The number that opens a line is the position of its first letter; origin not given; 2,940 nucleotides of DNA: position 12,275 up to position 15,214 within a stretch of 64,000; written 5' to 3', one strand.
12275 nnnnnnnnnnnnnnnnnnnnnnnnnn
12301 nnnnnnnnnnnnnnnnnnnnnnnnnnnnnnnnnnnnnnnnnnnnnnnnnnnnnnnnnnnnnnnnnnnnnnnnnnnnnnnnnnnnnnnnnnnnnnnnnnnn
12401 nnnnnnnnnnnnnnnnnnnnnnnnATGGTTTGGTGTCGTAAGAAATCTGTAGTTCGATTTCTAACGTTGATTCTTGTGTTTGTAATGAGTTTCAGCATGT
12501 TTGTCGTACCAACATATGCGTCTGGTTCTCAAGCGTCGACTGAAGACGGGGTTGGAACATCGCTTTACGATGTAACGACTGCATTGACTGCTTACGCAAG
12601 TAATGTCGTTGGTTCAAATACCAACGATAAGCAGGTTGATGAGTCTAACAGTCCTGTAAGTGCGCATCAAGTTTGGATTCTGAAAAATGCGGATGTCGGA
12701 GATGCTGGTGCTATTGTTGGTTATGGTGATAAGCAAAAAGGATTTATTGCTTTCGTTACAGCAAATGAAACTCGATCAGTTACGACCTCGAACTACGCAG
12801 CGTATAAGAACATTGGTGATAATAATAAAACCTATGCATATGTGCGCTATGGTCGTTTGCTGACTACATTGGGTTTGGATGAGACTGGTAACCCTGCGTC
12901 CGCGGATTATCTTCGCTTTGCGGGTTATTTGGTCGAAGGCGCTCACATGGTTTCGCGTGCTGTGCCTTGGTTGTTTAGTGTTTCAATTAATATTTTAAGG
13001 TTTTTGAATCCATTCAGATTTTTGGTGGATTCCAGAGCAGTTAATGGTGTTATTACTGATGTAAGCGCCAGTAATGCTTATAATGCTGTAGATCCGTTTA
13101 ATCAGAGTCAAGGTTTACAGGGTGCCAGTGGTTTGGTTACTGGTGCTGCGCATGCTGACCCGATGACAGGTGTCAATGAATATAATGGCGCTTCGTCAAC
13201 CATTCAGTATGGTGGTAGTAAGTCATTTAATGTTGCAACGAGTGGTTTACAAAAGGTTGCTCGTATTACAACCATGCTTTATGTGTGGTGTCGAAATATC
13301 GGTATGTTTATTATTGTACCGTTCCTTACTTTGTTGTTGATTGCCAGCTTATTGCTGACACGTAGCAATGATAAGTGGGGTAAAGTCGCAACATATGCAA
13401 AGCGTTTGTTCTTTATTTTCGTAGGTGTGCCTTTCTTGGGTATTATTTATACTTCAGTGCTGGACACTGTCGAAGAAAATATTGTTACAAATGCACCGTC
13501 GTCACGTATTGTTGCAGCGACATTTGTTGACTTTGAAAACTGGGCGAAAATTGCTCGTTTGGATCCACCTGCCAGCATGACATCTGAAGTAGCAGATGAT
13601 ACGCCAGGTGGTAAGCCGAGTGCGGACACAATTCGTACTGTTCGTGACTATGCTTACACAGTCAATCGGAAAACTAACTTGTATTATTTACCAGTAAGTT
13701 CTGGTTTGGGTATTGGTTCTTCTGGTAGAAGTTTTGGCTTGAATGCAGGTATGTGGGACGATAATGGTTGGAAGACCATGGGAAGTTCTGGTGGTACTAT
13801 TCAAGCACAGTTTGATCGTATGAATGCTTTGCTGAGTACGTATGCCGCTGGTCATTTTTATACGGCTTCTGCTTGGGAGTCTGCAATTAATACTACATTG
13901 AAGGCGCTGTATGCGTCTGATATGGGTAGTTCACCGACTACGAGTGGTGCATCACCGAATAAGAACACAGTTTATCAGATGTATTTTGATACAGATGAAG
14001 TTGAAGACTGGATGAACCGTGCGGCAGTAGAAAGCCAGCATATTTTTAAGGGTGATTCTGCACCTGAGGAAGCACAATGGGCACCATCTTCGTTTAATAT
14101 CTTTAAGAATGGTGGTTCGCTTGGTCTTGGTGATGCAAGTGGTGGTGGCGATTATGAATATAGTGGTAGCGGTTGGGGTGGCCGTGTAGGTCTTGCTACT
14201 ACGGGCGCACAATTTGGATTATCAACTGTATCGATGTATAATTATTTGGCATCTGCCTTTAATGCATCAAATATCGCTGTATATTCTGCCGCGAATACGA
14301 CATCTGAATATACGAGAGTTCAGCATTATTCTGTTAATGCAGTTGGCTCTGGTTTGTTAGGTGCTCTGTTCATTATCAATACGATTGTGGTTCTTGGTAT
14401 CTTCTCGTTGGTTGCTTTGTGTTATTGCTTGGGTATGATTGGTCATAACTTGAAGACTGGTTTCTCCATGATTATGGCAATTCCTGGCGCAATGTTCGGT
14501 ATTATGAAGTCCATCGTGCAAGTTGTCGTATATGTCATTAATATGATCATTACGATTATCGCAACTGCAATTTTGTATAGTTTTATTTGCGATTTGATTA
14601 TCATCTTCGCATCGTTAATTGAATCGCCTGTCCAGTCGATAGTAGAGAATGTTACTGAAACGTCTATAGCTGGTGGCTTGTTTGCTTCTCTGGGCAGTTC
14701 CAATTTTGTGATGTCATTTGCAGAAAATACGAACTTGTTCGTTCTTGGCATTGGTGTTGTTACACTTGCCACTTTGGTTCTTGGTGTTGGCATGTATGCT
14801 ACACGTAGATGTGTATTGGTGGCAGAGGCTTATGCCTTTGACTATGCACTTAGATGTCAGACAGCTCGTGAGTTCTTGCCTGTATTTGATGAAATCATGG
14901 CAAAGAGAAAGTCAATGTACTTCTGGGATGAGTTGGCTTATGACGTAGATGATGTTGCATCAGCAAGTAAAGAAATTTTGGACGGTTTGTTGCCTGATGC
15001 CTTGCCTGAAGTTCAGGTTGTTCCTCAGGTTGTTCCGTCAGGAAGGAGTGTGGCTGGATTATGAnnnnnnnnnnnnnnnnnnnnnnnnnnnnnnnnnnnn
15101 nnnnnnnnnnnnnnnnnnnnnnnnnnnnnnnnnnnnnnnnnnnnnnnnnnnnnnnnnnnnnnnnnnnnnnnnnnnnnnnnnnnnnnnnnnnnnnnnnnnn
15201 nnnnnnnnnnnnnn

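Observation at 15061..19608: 1515-aa Gly/Ala/Ser-rich protein with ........-seeded repeats and a collagen-like G-R-D-G tail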

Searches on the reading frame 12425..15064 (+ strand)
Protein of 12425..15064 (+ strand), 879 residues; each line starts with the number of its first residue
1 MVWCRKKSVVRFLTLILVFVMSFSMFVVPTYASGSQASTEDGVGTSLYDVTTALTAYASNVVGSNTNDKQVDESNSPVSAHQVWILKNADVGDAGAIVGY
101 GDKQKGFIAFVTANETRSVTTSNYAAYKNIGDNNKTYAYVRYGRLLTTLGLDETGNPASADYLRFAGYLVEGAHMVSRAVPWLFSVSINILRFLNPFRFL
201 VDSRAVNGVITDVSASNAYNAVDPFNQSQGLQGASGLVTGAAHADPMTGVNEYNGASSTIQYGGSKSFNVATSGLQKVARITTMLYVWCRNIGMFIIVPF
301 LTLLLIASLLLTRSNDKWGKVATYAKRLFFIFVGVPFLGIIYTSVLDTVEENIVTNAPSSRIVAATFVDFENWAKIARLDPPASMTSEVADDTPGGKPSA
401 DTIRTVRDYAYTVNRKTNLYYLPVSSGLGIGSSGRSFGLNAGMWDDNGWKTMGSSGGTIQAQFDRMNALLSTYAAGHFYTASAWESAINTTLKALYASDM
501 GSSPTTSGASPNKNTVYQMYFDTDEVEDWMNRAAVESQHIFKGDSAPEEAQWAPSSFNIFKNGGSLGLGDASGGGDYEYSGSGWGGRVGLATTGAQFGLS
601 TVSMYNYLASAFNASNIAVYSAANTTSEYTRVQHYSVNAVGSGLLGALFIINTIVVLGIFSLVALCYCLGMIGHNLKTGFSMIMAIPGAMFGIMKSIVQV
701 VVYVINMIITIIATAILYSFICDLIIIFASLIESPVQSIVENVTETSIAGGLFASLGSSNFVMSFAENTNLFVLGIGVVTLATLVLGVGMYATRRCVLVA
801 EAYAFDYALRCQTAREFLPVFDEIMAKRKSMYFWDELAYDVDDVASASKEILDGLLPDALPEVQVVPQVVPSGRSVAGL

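Call 5: search_protein_families(library=pfam, proteins=[window:12425-15064:+], max_evalue=0.01)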
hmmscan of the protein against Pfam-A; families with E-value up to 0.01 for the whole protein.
window:12425-15064:+ (879 aa): 0 families

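Call 13: find_encoding_contigs(protein=window:12425-15064:+, flank=10000, max_places=10)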
Protein window:12425-15064:+ (879 aa): 3 contigs read that carry it; 2 places shown.
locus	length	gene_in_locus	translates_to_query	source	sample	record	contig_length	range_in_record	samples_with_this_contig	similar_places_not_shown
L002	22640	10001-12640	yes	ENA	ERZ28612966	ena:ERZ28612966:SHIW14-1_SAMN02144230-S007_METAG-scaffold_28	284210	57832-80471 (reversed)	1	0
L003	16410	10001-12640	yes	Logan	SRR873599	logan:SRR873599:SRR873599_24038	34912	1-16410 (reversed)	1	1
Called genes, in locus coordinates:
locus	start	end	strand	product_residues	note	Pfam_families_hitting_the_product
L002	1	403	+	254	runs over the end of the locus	PF00142:Fer4_NifH, PF01656:CbiA, PF02374:ArsA_ATPase (weak), PF06564:CBP_BcsQ, PF09140:MipZ (weak), PF10609:ParA, PF13614:AAA_31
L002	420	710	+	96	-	-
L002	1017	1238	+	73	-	PF09035:Tn916-Xis (weak), PF12728:HTH_17 (weak)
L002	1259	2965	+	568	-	PF08706:D5_N (weak), PF19263:DUF5906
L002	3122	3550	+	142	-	-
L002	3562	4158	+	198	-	-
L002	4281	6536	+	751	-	PF01751:Toprim, PF01131:Topoisom_bac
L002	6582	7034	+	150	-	PF13342:Toprim_Crpt (faint), PF13101:DUF3945 (faint)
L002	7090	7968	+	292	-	-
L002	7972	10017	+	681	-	-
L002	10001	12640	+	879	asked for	-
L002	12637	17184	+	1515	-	-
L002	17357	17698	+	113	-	-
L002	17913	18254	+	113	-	-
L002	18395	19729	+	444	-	-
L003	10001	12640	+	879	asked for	-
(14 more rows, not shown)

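Call 14: search_protein_families(library=ncbifam, proteins=[window:12425-15064:+], max_evalue=0.01)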
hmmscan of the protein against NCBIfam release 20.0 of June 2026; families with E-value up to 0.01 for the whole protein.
window:12425-15064:+ (879 aa): 0 families

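Call 35: find_homologous_proteins(query=A1, max_evalue=0.001)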
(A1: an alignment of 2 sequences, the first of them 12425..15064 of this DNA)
Query A1 (2 sequences) (879 aa, profile of the alignment): 84 proteins with E <= 0.001 among 8000 candidates.
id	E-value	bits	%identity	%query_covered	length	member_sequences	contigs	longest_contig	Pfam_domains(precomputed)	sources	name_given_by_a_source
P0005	0.0e+0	1785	47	96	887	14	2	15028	-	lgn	-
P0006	0.0e+0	1761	100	100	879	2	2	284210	-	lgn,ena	-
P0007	0.0e+0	1313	49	98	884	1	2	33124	-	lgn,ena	-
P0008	0.0e+0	1312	49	98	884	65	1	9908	-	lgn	-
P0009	0.0e+0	1312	49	98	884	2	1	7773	-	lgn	-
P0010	0.0e+0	1312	49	98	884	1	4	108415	-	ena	-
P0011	0.0e+0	1311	49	98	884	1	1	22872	-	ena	-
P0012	0.0e+0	1310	49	98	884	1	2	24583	-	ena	-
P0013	0.0e+0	1308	49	98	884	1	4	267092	-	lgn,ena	-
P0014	0.0e+0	1305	48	98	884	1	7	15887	-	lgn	-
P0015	0.0e+0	1295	49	98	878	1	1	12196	-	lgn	-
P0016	0.0e+0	1290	49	99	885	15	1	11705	-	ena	-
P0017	0.0e+0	1285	49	98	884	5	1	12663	-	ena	-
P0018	0.0e+0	1285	49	98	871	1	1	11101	-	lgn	-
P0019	0.0e+0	1219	49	97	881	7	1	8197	-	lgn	-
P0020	0.0e+0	1159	50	97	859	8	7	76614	-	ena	-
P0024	7.1e-288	976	42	96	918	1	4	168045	-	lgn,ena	-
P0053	1.8e-201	690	38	95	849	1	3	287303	-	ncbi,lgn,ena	-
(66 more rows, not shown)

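Call 36: find_encoding_contigs(protein=P0053, flank=10000, max_places=4)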
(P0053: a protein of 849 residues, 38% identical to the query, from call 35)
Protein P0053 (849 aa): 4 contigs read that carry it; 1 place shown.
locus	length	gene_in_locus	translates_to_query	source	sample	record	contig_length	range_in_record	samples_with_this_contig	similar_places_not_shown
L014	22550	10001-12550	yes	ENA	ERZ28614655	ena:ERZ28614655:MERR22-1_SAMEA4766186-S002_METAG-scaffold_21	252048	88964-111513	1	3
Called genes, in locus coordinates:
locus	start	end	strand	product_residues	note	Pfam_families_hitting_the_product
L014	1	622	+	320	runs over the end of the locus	PF04203:Sortase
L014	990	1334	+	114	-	-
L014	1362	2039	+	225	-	-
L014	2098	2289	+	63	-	PF01381:HTH_3 (weak)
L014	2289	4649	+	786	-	PF24308:DUF7487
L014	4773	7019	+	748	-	PF01751:Toprim, PF01131:Topoisom_bac, PF13342:Toprim_Crpt (faint)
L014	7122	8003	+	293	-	-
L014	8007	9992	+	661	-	-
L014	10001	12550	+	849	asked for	-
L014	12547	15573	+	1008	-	-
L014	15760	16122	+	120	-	-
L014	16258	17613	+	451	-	-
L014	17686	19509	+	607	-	PF18013:Phage_lysozyme2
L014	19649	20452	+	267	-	-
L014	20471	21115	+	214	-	-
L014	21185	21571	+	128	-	-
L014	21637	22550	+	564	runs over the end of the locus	-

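Call 37: find_encoding_contigs(protein=P0013, flank=10000, max_places=6)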
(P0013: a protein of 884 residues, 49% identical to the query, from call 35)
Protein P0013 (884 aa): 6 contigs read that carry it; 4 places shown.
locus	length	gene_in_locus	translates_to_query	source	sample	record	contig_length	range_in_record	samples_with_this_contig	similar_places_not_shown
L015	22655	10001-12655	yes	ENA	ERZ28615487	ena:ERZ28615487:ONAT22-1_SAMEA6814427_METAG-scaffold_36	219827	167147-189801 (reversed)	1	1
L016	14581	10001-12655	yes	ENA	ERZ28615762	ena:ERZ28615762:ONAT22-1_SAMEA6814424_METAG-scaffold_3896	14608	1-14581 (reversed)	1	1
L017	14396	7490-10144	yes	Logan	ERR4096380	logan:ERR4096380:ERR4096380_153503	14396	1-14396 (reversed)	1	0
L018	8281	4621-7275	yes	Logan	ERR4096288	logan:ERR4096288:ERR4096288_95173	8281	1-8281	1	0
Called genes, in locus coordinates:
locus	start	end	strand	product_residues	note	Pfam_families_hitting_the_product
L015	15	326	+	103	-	-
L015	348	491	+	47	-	-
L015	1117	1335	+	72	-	PF12728:HTH_17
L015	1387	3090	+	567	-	PF08706:D5_N (weak), PF19263:DUF5906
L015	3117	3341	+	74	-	-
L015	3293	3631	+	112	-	-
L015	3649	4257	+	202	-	-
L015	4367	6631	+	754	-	PF01751:Toprim, PF01131:Topoisom_bac, PF13342:Toprim_Crpt (faint)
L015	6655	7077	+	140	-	PF13342:Toprim_Crpt (faint)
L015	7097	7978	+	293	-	-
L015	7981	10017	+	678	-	-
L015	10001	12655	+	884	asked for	-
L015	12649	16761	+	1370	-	-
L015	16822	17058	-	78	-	-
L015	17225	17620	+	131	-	-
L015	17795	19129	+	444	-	-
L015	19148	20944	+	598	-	PF18013:Phage_lysozyme2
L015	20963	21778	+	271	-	-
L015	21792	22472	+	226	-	-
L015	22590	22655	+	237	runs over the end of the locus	-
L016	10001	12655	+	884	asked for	-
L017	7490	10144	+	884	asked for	-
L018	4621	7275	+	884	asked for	-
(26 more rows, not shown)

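Call 38: find_encoding_contigs(protein=P0010, flank=6000, max_places=6)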
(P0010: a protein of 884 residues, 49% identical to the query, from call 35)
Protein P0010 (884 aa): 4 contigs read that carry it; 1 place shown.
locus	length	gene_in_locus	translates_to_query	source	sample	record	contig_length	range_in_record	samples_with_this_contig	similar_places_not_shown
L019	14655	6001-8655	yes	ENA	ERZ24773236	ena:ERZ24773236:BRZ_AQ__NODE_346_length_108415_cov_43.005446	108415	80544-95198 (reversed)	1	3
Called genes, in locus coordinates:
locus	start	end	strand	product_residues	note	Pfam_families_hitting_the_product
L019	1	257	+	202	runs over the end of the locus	-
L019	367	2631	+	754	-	PF01751:Toprim, PF01131:Topoisom_bac, PF13342:Toprim_Crpt (faint)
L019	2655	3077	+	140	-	PF13342:Toprim_Crpt (faint)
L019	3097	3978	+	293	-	-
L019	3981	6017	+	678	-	-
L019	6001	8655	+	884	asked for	-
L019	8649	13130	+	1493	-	-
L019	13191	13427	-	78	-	-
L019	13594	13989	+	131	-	-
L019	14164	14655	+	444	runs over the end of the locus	-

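Call 39: find_encoding_contigs(protein=P0024, flank=6000, max_places=4)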
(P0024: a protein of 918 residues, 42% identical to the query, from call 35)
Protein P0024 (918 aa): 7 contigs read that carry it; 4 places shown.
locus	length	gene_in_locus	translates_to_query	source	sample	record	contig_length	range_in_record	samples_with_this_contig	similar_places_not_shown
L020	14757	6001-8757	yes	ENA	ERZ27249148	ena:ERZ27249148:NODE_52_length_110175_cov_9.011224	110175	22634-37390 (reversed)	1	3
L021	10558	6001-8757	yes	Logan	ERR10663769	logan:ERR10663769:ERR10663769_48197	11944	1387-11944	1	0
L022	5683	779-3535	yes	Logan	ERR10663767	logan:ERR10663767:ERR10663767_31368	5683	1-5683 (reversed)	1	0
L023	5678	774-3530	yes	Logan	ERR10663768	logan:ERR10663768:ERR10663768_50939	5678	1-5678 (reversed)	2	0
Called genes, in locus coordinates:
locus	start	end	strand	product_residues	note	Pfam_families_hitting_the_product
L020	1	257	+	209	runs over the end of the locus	-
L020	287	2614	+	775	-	PF01751:Toprim, PF01131:Topoisom_bac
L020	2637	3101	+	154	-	PF13342:Toprim_Crpt (faint), PF13101:DUF3945 (weak)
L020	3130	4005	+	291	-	-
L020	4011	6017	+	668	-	-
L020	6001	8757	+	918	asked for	-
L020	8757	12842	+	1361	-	-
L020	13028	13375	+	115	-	-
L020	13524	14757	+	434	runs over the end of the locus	-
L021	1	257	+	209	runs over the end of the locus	-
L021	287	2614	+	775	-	PF01751:Toprim, PF01131:Topoisom_bac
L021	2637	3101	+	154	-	PF13342:Toprim_Crpt (faint), PF13101:DUF3945 (weak)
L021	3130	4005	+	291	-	-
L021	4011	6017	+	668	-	-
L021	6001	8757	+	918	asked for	-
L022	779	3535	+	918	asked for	-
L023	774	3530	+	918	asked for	-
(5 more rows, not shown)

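Call 40: find_encoding_contigs(protein=P0020, flank=6000, max_places=6)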
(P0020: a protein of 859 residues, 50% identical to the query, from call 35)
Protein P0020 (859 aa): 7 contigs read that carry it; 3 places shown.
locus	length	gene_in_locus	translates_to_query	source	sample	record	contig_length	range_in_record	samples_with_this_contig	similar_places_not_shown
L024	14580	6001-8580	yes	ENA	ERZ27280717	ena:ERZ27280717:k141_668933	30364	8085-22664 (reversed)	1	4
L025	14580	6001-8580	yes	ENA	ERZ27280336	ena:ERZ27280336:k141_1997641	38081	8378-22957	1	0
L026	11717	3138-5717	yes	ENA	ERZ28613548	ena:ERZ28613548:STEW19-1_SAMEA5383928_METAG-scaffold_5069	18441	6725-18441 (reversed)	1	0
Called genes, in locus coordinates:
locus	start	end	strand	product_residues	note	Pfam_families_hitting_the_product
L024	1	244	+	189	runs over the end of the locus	-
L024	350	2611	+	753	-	PF01751:Toprim, PF01131:Topoisom_bac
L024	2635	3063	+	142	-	PF13342:Toprim_Crpt (faint), PF13101:DUF3945 (faint)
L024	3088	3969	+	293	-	-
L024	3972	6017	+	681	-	-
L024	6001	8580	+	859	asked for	-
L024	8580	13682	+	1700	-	-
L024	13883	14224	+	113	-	-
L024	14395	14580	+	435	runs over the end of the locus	-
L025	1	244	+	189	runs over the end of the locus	-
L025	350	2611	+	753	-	PF01751:Toprim, PF01131:Topoisom_bac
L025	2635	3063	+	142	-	PF13342:Toprim_Crpt (faint), PF13101:DUF3945 (faint)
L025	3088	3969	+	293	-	-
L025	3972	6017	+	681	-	-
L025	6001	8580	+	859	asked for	-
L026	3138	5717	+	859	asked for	-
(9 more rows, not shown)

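Call 45: search_solved_structures(query=window:12425-15064:+, max_evalue=1)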
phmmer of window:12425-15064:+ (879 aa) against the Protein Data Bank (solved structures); distinct sequences matched with E-value up to 1: 0.

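Call 64: predict_structure(alignment_id=A5)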
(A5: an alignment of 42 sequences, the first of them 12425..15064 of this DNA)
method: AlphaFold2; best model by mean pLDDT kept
length: 879 residues; sequences in the alignment: 42
mean_pLDDT: 68.6   pTM: 0.68
mean pLDDT of the five models: 68.6, 66.2, 66.2, 64.1, 58.3
residues with pLDDT >= 90: 32; 70-90: 464; 50-70: 217; < 50: 166
segments of 3 or more residues with pLDDT < 50: 1-6, 26-43, 200-210, 212-272, 429-455, 742-754, 856-879
pLDDT, mean of each block of 10 residues (from residue 1): 44 69 52 32 66 87 73 61 82 88 75 68 84 87 90 82 81 77 70 61 45 39 36 39 43 40 38 49 58 65 66 64 75 72 71 65 86 87 71 71 81 76 53 37 41 48 78 89 86 84 63 82 86 84 81 87 77 70 62 66 92 88 69 88 87 87 78 76 73 75 81 78 76 58 45 50 69 84 82 75 71 70 74 72 71 54 38 32
secondary structure, 60 per line:
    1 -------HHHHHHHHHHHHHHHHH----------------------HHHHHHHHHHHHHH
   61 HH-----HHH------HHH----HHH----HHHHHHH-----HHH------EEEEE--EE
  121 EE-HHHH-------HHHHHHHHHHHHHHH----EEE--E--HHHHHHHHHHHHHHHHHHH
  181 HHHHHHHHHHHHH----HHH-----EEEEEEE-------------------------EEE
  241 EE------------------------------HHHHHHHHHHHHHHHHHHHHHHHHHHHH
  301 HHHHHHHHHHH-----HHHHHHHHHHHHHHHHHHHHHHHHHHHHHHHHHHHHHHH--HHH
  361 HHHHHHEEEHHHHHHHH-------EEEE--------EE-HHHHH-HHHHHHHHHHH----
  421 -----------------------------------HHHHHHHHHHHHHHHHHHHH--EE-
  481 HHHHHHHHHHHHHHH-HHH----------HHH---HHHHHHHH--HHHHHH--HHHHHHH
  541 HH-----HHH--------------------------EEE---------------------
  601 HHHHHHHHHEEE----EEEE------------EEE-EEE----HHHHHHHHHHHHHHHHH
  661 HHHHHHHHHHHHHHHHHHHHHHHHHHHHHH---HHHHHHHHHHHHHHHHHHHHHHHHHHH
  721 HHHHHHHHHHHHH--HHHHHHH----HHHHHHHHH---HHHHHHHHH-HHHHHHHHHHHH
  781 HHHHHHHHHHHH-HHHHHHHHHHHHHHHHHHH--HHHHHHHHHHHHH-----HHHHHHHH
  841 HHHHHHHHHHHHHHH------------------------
elements in order (helices of 4 or more, strands of 3 or more residues): H8-24 H47-62 H91-97 E112-116 E119-122 H124-127 H135-149 E154-156 H162-193 E206-212 E238-242 H273-311 H317-355 H358-366 E367-369 H370-377 E385-388 H400-404 H406-416 H456-475 H481-495 H516-523 H526-531 H534-542 E577-579 H601-609 E610-612 E617-620 E633-635 E637-639 H644-690 H694-733 H736-742 H747-755 H759-767 H769-792 H794-812 H815-827 H833-855
